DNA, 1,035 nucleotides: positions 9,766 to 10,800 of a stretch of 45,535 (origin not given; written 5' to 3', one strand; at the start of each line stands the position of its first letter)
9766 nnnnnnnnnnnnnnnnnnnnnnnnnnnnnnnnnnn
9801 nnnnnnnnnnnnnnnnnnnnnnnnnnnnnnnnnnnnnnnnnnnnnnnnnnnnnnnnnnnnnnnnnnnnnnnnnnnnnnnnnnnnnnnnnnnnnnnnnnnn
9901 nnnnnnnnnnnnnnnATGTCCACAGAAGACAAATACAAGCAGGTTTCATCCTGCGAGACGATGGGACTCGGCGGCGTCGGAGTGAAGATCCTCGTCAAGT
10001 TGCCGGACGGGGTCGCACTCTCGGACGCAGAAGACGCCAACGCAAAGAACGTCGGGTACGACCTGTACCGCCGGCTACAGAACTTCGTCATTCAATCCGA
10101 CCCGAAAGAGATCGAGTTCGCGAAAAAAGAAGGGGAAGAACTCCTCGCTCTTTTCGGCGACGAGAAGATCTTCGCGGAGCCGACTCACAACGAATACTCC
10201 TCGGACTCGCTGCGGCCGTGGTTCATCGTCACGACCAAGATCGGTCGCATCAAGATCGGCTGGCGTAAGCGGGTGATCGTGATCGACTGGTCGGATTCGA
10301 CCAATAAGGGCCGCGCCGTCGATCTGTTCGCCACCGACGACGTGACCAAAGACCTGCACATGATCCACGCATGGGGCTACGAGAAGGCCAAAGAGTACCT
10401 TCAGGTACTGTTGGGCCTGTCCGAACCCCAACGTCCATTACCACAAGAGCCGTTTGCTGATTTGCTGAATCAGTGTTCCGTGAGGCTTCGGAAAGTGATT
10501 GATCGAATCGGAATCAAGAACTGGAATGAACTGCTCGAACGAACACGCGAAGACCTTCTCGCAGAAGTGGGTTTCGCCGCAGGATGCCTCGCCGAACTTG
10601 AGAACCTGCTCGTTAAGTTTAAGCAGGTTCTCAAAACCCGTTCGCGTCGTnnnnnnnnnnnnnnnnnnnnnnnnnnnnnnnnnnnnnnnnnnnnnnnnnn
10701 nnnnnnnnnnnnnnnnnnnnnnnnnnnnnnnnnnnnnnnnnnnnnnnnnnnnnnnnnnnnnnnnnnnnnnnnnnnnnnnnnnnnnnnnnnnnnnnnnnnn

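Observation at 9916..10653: Protein with a C-terminal domain resembling the RNA polymerase α-subunit C-terminal domain (αCTD)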

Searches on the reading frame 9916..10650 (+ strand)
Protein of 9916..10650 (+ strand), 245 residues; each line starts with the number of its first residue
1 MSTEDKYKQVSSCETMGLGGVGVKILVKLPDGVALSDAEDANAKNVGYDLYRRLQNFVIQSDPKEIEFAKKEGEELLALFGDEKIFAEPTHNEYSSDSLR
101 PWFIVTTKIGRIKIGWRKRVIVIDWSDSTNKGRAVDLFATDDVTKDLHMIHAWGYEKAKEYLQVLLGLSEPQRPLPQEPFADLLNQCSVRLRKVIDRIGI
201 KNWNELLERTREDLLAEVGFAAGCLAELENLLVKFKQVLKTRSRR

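Call 4: search_protein_families(library=pfam, proteins=[window:9916-10650:+], max_evalue=10)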
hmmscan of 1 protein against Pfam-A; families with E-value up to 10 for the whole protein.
window:9916-10650:+ (245 aa): 2 families
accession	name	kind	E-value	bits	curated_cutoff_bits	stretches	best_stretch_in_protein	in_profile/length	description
PF03118.21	RNA_pol_A_CTD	-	0.012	15.8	23.8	1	188-232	21-65/67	Bacterial RNA polymerase, alpha chain C terminal domain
PF08800.15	BT4734-like_N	-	0.091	13.3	22.4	0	16-86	62-133/134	BT4734-like, N-terminal domain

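Call 5: search_protein_families(library=phrogs, proteins=[window:9916-10650:+], max_evalue=1)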
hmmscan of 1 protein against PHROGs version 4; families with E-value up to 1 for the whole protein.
window:9916-10650:+ (245 aa): 1 family
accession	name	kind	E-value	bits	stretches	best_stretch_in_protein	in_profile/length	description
phrog_28419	-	unknown function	0.086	13.8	1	175-196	36-57/64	-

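Call 6: find_homologous_proteins(query=window:9916-10650:+)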
Query window:9916-10650:+ (245 aa): 402 proteins with E <= 0.001 among 1054 candidates; the best 120 are listed.
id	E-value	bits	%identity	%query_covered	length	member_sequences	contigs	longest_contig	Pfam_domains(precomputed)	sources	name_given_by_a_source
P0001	2.0e-159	547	100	100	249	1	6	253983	-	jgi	jgi:hypothetical protein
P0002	2.6e-60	222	64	66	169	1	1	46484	-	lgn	-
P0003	1.9e-56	210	63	66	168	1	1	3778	-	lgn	-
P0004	1.5e-53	200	63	66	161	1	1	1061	-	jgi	-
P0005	6.9e-52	195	58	66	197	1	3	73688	-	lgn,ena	-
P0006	1.4e-48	184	61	65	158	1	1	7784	-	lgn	-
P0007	1.5e-47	181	44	98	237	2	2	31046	PF03118.22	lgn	-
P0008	8.2e-47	178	42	96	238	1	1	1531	PF03118.22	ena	-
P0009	3.0e-43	166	51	69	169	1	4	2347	-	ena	-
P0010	5.2e-42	162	53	67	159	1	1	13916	-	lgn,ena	-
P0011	2.8e-39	153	49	67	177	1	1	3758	-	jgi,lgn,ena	-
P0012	8.3e-39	152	51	68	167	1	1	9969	-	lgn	-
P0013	5.2e-38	149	51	66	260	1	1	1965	-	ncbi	-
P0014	5.4e-38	149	50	68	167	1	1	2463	-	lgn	-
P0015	1.5e-37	148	49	67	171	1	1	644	-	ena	-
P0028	3.3e-31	127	45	68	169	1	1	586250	-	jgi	jgi:hypothetical protein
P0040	2.8e-29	121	46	67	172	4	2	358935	-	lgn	-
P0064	6.3e-28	116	43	68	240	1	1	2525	-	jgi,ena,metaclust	metaclust:\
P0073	1.4e-27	115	43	67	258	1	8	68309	-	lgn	-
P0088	3.7e-27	114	43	67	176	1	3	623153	-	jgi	-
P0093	4.8e-27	113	44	69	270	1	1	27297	-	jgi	jgi:hypothetical protein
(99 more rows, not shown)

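Call 9: search_solved_structures(query=window:9916-10650:+, max_evalue=10, show_alignments=3)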
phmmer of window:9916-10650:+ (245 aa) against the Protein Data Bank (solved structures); distinct sequences matched with E-value up to 10: 1.
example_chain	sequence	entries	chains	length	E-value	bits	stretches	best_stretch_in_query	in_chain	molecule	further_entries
6wvj_A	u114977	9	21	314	0.49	13.5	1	83-227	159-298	DNA-directed RNA polymerase subunit alpha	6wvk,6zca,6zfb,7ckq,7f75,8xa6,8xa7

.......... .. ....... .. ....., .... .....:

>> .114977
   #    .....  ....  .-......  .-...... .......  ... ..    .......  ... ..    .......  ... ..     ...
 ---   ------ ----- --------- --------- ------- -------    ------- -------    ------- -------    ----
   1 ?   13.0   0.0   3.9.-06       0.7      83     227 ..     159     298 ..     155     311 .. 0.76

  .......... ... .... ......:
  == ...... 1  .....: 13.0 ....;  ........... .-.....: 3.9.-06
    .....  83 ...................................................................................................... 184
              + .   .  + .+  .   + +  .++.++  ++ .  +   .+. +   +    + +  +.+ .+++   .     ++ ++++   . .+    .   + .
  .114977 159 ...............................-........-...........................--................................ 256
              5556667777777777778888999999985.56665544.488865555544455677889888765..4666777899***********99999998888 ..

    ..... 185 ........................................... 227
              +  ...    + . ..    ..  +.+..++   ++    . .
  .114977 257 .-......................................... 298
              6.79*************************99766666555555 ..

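Call 12: search_protein_families(library=pfam, proteins=[P0007, P0008, P0013, P0064, P0073, P0093, P0028], max_evalue=1)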
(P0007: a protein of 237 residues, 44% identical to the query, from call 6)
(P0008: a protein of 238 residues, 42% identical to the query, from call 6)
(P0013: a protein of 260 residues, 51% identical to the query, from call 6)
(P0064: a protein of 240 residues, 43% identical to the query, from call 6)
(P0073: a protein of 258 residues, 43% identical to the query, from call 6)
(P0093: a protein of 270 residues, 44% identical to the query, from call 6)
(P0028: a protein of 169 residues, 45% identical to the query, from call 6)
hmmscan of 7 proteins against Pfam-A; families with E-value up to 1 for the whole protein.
P0007 (237 aa): 3 families
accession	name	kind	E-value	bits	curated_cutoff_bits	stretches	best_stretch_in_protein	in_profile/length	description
PF03118.21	RNA_pol_A_CTD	-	2.2e-09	37.4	23.8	1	183-229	20-66/67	Bacterial RNA polymerase, alpha chain C terminal domain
PF07647.24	SAM_2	-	0.0068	17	20.5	1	173-220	6-51/66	SAM domain (Sterile alpha motif)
PF25062.1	ARM_TT21_N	-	0.04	14.1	40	1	138-178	91-136/222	Tetratricopeptide repeat protein 21 N-terminal ARM repeat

P0008 (238 aa): 2 families
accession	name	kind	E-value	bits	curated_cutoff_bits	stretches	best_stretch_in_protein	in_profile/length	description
PF03118.21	RNA_pol_A_CTD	-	1.5e-09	37.8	23.8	1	184-230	20-66/67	Bacterial RNA polymerase, alpha chain C terminal domain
PF25062.1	ARM_TT21_N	-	0.16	12.1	40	1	150-176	107-133/222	Tetratricopeptide repeat protein 21 N-terminal ARM repeat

P0013 (260 aa): 0 families

P0064 (240 aa): 1 family
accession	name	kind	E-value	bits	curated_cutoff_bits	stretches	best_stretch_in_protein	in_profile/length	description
PF24687.1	OrgC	-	0.098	13.5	27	1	98-139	37-78/83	Type III Secretion system protein OrgC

P0073 (258 aa): 0 families

P0093 (270 aa): 0 families

P0028 (169 aa): 0 families

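Call 19: find_encoding_contigs(protein=P0007, flank=8000, max_places=3)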
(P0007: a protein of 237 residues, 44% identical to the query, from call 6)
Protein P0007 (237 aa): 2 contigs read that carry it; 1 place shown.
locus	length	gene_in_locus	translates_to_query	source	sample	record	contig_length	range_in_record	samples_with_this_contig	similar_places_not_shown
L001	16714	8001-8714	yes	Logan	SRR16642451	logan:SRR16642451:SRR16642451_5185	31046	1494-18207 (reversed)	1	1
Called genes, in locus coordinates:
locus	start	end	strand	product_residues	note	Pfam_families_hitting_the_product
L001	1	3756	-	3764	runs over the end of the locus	-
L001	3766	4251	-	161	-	-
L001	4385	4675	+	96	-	-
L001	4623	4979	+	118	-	-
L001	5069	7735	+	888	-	PF17795:Vault_3 (faint), PF11978:MVP_shoulder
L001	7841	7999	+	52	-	-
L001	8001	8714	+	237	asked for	PF03118:RNA_pol_A_CTD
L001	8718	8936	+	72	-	PF12728:HTH_17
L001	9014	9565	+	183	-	-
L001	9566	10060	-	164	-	-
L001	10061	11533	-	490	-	-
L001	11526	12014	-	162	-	-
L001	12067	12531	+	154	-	-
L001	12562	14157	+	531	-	-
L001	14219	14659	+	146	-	-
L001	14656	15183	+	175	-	PF10307:HAD_SAK_1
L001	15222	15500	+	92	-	PF10263:SprT-like (weak)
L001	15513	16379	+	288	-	-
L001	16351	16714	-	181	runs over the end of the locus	-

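Call 21: predict_structure(alignment_id=A2)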
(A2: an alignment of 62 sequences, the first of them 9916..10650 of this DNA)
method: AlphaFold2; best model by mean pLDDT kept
length: 245 residues; sequences in the alignment: 62
mean_pLDDT: 90.4   pTM: 0.72
mean pLDDT of the five models: 90.4, 89.7, 89.1, 88.8, 88.5
residues with pLDDT >= 90: 163; 70-90: 66; 50-70: 14; < 50: 2
segments of 3 or more residues with pLDDT < 50: none
pLDDT, mean of each block of 10 residues (from residue 1): 84 86 96 97 97 94 95 98 97 91 98 96 98 95 97 98 93 66 87 91 87 82 86 81 54
secondary structure, 60 per line:
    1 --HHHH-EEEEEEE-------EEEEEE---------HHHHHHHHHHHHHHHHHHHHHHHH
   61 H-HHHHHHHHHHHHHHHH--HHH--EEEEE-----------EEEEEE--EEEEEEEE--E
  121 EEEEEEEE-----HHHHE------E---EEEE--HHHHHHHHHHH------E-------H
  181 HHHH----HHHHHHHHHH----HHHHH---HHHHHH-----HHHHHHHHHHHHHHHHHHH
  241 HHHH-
elements in order: H3-6 E8-14 E22-27 H37-61 H63-78 E86-90 E102-107 E110-117 E120-128 H134-137 E149-152 H155-165 H180-184 H189-198 H203-207 H211-216 H222-244

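Call 23: fold_search(model_id=the predicted structure, library=pdb)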
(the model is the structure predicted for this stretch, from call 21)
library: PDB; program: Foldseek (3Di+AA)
matches with E <= 10: 139; with E <= 0.001: 0
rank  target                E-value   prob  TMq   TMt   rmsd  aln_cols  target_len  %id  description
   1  9a4w_A                1.1e-01  0.57  0.22  0.17  17.4       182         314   15  Integrative model of RPOA-RPOC by crosslinking MS and deep learning (released 2024-09-18)
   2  4mex_A                1.4e-01  0.77  0.24  0.20  20.1       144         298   18  Crystal structure of Escherichia coli RNA polymerase in complex with salinamide A (released 2014-05-21)
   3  5ui8_G                1.4e-01  0.66  0.24  0.19  23.4       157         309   16  structure of sigmaN-holoenzyme (released 2017-02-22)
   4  8pil_H                1.5e-01  0.87  0.21  0.18  19.3        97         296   21  E. coli transcription complex paused at ops site and bound to RfaH and NusA (released 2024-04-24)
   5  7ubn_B                1.6e-01  0.85  0.23  0.19  19.9       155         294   17  Transcription antitermination complex: NusA-containing "engaged" Qlambda-loading complex (released 2022-09-28)
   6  6vjs_B                2.0e-01  0.93  0.24  0.19  11.8       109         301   20  Escherichia coli RNA polymerase and ureidothiophene-2-carboxylic acid complex (released 2020-10-07)
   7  4zh2_A                2.1e-01  0.93  0.24  0.19  17.7       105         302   22  Crystal structure of Escherichia coli RNA polymerase in complex with CBR703 (released 2015-08-05)
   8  4mex_B                2.1e-01  0.91  0.21  0.18  18.5       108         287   18  Crystal structure of Escherichia coli RNA polymerase in complex with salinamide A (released 2014-05-21)
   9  8y5l_A1               2.4e-01  0.97  0.24  0.19  19.1        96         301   20  E.coli transcription translation coupling complex in TTC-B state 1 (subclass1) containing mRNA with 30-mer spacer, Nu (released 2025-08-13)
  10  5nwt_A                2.5e-01  0.51  0.24  0.20  23.4       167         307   17  Crystal Structure of Escherichia coli RNA polymerase - Sigma54 Holoenzyme complex (released 2017-09-13)
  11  9dvu_A                2.7e-01  0.96  0.23  0.21  15.1        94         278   26  CryoEM structure of RpaA bound to PkaiBC DNA and Syn7942 RNAP-SigA holoenzyme (released 2025-10-15)
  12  5vsw_B                2.8e-01  0.89  0.24  0.20  12.0       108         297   19  X-ray crystal structure of Escherichia coli RNA polymerase and DksA/ppGpp complex (released 2017-06-14)
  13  8igr_G                3.2e-01  0.41  0.20  0.17  23.6       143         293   16  Cryo-EM structure of CII-dependent transcription activation complex (released 2023-05-17)
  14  4jk1_A                3.4e-01  0.89  0.24  0.18  18.4       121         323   17  X-ray crystal structure of Escherichia coli sigma70 holoenzyme in complex with Guanosine tetraphosphate (ppGpp) (released 2013-04-10)
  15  7vpd_S                3.6e-01  1.00  0.21  0.85   1.1        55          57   29  Cryo-EM structure of Streptomyces coelicolor RNAP-promoter open complex with one Zur dimers (released 2022-08-03)
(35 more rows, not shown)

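Call 25: find_encoding_contigs(protein=P0001, flank=10000, max_places=3)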
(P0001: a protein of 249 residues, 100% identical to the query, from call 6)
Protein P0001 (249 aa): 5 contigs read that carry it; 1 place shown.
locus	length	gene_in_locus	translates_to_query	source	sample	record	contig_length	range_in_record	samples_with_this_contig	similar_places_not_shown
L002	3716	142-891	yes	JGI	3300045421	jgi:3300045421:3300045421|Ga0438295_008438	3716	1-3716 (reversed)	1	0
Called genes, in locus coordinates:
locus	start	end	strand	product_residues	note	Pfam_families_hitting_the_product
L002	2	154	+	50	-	?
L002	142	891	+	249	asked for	-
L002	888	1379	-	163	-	-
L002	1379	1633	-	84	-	-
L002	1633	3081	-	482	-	-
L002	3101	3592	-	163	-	-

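Call 27: find_encoding_contigs(protein=P0028, flank=8000, max_places=2)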
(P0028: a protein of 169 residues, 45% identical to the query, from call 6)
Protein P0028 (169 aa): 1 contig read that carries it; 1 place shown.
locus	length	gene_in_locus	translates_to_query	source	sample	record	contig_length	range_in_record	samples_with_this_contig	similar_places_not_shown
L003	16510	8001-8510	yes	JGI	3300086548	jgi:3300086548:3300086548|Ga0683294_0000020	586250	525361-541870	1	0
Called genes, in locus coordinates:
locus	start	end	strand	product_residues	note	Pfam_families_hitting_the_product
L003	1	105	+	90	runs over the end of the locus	-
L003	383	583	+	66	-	-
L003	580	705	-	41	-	-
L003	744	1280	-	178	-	-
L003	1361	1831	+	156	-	-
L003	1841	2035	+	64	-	PF01258:zf-dskA_traR (weak)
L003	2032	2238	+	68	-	-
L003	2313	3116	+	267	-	-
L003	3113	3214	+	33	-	-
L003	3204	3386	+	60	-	-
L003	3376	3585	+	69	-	-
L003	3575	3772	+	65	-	-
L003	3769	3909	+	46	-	-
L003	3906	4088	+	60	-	-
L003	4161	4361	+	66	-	-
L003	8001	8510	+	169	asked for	-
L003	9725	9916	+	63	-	-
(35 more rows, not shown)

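Call 28: find_encoding_contigs(protein=P0088, flank=8000, max_places=2)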
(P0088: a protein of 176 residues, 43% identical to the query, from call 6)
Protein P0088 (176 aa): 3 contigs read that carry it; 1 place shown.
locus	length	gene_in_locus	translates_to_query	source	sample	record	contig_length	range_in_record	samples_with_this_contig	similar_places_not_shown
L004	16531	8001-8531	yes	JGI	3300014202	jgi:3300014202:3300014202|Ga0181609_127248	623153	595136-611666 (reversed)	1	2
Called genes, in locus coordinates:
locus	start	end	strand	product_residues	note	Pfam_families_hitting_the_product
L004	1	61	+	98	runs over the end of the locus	-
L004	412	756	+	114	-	-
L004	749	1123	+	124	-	PF20274:cREC_REC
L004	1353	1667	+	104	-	-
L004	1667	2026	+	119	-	-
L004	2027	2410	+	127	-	-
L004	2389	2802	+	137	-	-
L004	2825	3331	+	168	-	-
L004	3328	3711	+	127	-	-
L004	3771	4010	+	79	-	-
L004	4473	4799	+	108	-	-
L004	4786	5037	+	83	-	-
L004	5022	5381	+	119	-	-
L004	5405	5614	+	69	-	-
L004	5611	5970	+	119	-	-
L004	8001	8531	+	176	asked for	-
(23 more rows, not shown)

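Call 30: search_protein_families(library=ncbifam, proteins=[window:9916-10650:+, P0007, P0028, P0088, P0040], max_evalue=1)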
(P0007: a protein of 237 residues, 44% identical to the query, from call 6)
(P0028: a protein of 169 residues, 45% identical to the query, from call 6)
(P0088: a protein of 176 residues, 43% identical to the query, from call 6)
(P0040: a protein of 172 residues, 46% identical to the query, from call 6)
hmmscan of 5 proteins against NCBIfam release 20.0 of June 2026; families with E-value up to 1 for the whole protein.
window:9916-10650:+ (245 aa): 1 family
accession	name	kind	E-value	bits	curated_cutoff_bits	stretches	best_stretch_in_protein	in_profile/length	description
NF003519.0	PRK05182.2-5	equivalog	0.13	11.1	277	1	188-241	263-316/320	DNA-directed RNA polymerase subunit alpha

P0007 (237 aa): 10 families
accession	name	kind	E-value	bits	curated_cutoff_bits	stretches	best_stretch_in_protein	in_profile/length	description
TIGR02027.1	rpoA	equivalog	1.9e-09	37.2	227.8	1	183-236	243-296/298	DNA-directed RNA polymerase subunit alpha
NF003519.0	PRK05182.2-5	equivalog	2.4e-09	36.6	277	1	183-236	262-315/320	DNA-directed RNA polymerase subunit alpha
NF003514.0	PRK05182.1-4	equivalog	3.1e-09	35.9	434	1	182-237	255-310/338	DNA-directed RNA polymerase subunit alpha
NF003513.0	PRK05182.1-2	equivalog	2.9e-08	33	302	1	182-235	262-315/338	DNA-directed RNA polymerase subunit alpha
NF003515.0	PRK05182.2-1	equivalog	6.3e-08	32.3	406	1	182-236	257-311/314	DNA-directed RNA polymerase subunit alpha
NF003518.0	PRK05182.2-4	equivalog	3.2e-06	26.6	523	1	182-237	255-310/312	DNA-directed RNA polymerase subunit alpha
NF003516.0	PRK05182.2-2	equivalog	2.9e-05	23.4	353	1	182-236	253-308/315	DNA-directed RNA polymerase subunit alpha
NF003517.0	PRK05182.2-3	equivalog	0.00044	19.3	356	1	182-235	265-318/344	DNA-directed RNA polymerase subunit alpha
NF005841.0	PRK07758.1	equivalog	0.0033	17.7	115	1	178-236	37-95/95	hypothetical protein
NF011498.0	PRK14906.1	equivalog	0.0047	14.3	1437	1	182-233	1319-1370/1459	DNA-directed RNA polymerase subunit beta'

P0028 (169 aa): 0 families

P0088 (176 aa): 1 family
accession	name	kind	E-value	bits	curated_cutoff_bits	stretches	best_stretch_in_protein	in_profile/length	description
TIGR00099.1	Cof-subfamily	subfamily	0.04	13.5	137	1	2-56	11-61/256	Cof-type HAD-IIB family hydrolase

P0040 (172 aa): 0 families

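Call 31: search_protein_families(library=padloc, proteins=[window:9916-10650:+, P0007, P0028, P0088, P0040], max_evalue=1)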
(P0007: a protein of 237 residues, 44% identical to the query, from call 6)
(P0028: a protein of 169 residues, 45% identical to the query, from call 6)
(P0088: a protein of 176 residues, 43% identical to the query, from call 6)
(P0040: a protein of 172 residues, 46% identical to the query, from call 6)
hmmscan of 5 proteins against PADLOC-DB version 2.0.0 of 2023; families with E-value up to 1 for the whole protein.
window:9916-10650:+ (245 aa): 1 family
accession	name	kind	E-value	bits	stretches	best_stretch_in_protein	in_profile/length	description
PDLC01618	PrimPol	-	0.025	12.9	1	16-85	61-120/121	"CAS-I,CAS-II,CAS-III,CAS-IV,CAS-V,CAS-VI; associated"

P0007 (237 aa): 0 families

P0028 (169 aa): 0 families

P0088 (176 aa): 0 families

P0040 (172 aa): 0 families
